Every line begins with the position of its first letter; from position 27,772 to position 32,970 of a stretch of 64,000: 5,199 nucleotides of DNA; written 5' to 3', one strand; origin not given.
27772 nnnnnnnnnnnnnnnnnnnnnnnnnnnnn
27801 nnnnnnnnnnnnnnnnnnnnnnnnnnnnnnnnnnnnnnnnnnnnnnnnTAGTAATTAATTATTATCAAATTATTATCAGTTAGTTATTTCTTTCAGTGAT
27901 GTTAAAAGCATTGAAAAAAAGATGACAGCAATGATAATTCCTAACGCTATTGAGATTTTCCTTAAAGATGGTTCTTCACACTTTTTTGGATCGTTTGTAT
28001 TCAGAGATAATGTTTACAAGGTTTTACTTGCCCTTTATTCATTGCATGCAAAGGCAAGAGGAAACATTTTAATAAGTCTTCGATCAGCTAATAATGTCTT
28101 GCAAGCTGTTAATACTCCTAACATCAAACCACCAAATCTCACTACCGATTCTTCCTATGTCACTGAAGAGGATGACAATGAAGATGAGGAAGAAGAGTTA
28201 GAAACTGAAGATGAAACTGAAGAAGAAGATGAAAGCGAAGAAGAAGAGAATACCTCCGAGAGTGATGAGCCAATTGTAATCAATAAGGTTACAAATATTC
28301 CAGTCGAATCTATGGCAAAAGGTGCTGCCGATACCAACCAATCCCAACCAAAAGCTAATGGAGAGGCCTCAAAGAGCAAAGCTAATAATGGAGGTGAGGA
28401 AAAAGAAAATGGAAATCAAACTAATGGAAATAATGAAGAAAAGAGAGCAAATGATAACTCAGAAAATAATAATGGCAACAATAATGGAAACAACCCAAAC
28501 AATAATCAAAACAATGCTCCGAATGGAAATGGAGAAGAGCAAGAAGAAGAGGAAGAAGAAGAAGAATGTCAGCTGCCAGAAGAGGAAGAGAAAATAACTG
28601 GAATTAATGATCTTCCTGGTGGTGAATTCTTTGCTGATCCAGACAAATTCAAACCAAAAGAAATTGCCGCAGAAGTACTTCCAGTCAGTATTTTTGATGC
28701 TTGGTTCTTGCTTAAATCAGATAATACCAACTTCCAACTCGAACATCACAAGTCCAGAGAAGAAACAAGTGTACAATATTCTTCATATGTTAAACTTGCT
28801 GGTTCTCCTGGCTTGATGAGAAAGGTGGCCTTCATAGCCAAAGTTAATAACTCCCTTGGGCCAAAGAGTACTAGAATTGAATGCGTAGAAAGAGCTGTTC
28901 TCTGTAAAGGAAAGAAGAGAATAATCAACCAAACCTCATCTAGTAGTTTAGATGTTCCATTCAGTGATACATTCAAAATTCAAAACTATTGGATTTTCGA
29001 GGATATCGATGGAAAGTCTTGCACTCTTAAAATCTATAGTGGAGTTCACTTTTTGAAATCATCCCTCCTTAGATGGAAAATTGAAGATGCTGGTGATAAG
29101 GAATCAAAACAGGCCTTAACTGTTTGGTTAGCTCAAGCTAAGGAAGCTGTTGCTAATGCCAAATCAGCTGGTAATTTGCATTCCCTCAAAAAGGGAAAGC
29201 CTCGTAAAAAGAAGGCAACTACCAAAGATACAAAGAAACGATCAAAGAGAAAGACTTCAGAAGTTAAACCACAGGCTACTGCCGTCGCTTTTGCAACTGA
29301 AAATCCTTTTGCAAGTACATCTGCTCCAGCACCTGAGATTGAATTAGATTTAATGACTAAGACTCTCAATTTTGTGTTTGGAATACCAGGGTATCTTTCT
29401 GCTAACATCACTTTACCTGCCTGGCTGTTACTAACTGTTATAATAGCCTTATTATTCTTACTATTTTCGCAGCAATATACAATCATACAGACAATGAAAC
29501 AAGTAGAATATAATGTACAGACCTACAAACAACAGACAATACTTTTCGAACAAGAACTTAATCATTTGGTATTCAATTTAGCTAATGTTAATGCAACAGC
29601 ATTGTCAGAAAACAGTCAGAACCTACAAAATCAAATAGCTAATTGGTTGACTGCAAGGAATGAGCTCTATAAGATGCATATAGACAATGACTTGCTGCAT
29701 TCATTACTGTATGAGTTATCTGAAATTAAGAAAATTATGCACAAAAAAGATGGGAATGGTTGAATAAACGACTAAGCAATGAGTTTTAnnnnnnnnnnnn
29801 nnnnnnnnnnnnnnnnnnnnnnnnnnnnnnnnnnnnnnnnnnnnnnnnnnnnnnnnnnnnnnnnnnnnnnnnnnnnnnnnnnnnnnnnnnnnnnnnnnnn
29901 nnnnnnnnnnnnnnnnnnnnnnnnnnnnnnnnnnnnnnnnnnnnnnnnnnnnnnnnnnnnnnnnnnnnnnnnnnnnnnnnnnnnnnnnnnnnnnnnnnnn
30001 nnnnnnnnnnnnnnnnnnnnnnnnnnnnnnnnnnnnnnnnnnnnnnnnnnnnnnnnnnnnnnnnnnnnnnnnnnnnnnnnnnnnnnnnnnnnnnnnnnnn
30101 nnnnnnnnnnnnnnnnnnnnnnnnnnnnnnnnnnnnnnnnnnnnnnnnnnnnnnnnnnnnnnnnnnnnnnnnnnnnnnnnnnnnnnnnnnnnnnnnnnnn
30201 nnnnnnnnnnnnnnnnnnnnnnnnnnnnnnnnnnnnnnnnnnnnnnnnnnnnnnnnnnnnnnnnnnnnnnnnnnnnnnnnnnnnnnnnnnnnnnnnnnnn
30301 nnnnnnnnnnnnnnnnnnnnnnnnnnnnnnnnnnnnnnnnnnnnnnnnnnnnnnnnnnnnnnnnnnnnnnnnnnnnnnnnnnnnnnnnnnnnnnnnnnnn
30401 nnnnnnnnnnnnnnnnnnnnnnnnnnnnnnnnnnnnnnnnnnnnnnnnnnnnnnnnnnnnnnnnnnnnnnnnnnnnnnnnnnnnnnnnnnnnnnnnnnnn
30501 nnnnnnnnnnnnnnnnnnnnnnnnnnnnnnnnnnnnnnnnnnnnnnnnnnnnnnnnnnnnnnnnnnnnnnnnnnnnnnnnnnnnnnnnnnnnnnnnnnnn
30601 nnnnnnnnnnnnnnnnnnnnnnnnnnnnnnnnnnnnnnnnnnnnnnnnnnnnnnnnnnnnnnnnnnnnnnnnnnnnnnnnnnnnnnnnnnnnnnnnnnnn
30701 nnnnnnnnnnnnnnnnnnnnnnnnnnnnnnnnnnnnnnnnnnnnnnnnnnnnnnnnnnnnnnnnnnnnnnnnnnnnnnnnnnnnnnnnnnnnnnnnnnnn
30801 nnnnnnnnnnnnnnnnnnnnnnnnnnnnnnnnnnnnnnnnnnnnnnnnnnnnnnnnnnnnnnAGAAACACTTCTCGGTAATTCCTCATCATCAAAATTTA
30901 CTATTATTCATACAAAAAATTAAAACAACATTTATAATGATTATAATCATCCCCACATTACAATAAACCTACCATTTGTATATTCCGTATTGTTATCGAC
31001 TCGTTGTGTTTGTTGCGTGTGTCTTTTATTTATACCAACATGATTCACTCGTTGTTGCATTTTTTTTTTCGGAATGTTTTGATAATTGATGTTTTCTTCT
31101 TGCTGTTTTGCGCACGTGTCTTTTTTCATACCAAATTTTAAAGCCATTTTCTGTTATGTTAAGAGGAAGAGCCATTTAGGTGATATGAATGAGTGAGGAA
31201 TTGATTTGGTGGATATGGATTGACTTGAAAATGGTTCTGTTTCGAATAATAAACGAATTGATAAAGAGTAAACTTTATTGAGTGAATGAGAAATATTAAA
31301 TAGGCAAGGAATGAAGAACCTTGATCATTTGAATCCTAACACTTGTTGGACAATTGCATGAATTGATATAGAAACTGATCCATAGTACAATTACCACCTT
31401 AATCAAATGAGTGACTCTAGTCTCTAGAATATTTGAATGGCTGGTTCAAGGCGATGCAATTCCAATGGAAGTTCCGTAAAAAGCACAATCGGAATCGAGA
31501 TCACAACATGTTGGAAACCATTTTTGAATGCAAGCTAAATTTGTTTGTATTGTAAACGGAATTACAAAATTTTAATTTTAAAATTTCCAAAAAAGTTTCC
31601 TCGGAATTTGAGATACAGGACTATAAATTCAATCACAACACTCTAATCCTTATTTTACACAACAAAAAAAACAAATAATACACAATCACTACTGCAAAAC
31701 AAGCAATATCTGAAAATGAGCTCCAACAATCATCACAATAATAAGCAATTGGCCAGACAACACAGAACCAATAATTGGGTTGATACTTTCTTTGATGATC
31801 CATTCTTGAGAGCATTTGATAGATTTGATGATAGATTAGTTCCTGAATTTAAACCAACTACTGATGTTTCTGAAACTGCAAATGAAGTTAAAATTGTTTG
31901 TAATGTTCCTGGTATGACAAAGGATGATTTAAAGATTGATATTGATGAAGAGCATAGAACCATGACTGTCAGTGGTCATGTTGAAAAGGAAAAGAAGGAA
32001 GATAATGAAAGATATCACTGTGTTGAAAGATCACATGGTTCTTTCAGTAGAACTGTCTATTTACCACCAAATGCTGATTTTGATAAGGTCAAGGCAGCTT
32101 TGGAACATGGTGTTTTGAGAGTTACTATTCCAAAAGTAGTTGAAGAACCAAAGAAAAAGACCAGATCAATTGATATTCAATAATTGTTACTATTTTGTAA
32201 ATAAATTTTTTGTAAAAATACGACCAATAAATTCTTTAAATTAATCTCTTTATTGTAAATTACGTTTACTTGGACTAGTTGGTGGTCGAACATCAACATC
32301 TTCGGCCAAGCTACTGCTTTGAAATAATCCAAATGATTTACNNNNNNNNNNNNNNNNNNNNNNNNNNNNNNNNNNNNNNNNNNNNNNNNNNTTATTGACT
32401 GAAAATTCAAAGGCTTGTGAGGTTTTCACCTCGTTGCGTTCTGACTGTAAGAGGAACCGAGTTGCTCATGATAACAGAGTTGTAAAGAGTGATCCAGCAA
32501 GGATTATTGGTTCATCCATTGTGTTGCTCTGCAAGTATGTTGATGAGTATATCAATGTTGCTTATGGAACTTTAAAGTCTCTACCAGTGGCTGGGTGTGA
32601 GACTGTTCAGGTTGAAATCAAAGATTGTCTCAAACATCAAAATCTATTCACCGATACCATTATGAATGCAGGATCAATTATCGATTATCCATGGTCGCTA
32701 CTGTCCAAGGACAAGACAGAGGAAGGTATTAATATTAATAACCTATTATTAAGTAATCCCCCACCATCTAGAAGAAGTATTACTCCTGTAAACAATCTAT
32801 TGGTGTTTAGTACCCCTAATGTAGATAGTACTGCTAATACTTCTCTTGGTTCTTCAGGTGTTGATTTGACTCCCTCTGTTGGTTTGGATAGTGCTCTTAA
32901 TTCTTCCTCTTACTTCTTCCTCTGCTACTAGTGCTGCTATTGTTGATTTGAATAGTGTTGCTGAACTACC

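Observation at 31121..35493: Near-identical 1.2-kb duplicated block carrying an Hsp20 gene and its promoter, bordering an assembly gap and clipping two neighbouring genes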

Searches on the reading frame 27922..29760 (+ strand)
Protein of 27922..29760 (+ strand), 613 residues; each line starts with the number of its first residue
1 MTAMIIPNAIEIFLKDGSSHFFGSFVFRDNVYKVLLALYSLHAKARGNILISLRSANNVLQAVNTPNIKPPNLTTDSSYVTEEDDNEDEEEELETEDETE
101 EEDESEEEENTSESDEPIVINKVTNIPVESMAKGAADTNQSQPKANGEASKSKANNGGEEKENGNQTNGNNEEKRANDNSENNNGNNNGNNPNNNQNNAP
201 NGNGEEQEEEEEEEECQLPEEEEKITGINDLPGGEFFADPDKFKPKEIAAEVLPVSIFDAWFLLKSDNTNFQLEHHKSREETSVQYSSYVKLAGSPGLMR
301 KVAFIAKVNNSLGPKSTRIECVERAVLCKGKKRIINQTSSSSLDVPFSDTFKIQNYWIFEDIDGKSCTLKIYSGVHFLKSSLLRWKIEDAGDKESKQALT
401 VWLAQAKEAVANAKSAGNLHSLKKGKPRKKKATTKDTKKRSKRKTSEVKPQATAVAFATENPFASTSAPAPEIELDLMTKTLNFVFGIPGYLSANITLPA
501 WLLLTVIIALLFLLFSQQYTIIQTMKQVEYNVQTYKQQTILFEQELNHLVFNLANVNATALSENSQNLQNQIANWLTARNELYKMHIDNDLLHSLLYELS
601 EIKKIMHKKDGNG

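Call 8: search_protein_families(library=pfam, proteins=[window:27922-29760:+], max_evalue=0.01)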
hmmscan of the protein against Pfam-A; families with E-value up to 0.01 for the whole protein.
window:27922-29760:+ (613 aa): 1 family
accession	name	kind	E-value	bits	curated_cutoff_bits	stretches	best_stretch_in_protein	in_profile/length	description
PF16016.11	VASt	-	8.2e-24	85.1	27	1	248-389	2-147/152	VAD1 Analog of StAR-related lipid transfer domain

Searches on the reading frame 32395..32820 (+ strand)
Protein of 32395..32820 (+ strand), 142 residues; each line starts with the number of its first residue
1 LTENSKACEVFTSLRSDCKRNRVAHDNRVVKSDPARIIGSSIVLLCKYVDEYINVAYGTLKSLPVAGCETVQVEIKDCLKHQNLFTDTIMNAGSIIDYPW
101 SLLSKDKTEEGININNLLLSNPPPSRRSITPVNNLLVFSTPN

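Call 76: predict_structure(protein=window:32395-32820:+)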
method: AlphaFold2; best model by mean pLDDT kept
length: 142 residues; sequences in the alignment: 1
mean_pLDDT: 33.4   pTM: 0.27
mean pLDDT of the five models: 33.4, 31.4, 31.3, 30.2, 29.6
residues with pLDDT >= 90: 0; 70-90: 0; 50-70: 0; < 50: 142
segments of 3 or more residues with pLDDT < 50: 1-142
pLDDT, mean of each block of 10 residues (from residue 1): 38 46 38 29 39 37 34 35 32 28 29 30 30 25 23
secondary structure, 60 per line:
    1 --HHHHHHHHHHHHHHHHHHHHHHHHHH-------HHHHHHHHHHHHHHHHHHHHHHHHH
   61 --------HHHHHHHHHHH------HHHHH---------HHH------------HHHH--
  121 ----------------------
elements in order: H3-28 H36-60 H69-79 H86-90 H115-118
